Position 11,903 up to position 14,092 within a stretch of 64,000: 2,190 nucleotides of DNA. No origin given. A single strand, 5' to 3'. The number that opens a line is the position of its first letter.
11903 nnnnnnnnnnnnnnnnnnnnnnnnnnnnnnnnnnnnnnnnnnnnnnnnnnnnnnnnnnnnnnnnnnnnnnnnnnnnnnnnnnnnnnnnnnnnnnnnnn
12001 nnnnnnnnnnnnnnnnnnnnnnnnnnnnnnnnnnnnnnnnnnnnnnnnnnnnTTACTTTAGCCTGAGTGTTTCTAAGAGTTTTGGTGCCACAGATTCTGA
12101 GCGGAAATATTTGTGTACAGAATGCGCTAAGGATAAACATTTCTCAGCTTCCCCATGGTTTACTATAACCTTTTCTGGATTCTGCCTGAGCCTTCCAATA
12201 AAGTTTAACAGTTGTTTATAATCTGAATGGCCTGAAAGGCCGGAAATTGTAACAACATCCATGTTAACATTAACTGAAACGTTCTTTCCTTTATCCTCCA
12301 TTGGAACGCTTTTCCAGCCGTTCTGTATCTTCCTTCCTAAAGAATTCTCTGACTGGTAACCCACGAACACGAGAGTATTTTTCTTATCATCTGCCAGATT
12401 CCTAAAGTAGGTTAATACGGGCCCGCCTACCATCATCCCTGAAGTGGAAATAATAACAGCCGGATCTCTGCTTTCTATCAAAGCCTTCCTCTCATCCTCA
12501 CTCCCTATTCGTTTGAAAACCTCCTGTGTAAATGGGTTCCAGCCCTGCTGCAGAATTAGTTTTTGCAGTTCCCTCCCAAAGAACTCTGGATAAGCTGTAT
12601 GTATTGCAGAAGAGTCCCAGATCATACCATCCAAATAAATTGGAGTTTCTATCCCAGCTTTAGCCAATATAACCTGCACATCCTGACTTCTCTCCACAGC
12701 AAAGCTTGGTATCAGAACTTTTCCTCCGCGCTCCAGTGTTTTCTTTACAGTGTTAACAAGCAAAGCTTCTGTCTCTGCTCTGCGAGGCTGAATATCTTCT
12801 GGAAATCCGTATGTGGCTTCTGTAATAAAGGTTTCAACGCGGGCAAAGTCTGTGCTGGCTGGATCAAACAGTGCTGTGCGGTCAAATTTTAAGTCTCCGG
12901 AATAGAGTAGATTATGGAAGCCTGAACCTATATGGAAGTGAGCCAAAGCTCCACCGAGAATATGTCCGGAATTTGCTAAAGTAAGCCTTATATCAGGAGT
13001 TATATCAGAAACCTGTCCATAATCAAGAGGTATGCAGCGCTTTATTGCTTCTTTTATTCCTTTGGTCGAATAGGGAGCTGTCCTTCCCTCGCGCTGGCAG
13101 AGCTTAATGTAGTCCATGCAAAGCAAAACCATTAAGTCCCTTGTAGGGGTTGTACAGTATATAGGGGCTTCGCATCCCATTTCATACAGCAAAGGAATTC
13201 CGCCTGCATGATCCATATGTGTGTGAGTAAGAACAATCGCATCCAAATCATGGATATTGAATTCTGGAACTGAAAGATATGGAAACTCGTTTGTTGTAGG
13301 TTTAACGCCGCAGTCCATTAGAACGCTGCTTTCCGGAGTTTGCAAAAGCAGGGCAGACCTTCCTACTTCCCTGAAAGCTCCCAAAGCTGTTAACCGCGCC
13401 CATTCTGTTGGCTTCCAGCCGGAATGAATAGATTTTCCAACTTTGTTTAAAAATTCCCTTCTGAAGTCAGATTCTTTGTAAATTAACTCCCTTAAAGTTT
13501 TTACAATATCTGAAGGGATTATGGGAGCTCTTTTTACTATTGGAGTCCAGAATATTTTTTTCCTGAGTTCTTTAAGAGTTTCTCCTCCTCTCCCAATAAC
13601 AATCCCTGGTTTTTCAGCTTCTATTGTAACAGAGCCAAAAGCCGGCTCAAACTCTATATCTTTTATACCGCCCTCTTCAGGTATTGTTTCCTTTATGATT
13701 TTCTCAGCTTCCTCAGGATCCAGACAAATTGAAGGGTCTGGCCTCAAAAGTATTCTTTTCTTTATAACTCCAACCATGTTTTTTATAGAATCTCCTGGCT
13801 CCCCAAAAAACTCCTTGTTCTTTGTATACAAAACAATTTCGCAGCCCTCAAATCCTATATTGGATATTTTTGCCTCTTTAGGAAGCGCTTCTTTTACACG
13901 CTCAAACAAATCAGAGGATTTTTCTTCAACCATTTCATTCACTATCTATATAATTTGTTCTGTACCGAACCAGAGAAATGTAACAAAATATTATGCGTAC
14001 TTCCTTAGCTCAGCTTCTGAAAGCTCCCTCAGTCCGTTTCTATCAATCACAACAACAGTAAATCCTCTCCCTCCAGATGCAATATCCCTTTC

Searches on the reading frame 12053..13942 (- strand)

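Call 67: search_protein_families(library=pfam, proteins=[window:12053-13942:-], max_evalue=0.001)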
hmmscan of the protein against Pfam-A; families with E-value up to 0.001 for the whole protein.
window:12053-13942:- (629 aa): 8 families
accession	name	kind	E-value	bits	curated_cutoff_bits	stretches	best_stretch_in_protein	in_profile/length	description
PF10996.14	Beta-Casp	-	4.3e-26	92.2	27.7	1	431-539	18-120/120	Beta-Casp domain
PF17214.9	KH_TffA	-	1.6e-21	76.5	22.6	1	7-72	2-67/68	Transcription termination factor FttA, KH domain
PF16661.11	Lactamase_B_6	-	1e-15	58.1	27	1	199-360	1-171/193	Metallo-beta-lactamase superfamily domain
PF07521.17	RMMBL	-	1.2e-13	51.3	21.6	1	557-610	2-53/63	Zn-dependent metallo-hydrolase RNA specificity domain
PF00753.33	Lactamase_B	-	1.7e-12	48.1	22.7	1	194-252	5-63/196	Metallo-beta-lactamase superfamily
PF12706.13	Lactamase_B_2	-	3.9e-09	36.9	27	1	207-354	3-147/200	Beta-lactamase superfamily domain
PF07650.23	KH_2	-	1.8e-06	28.1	22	1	82-130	5-54/78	KH domain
PF23023.1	Anti-Pycsar_Apyc1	-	0.00054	20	50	0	205-358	30-174/250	Anti-Pycsar protein Apyc1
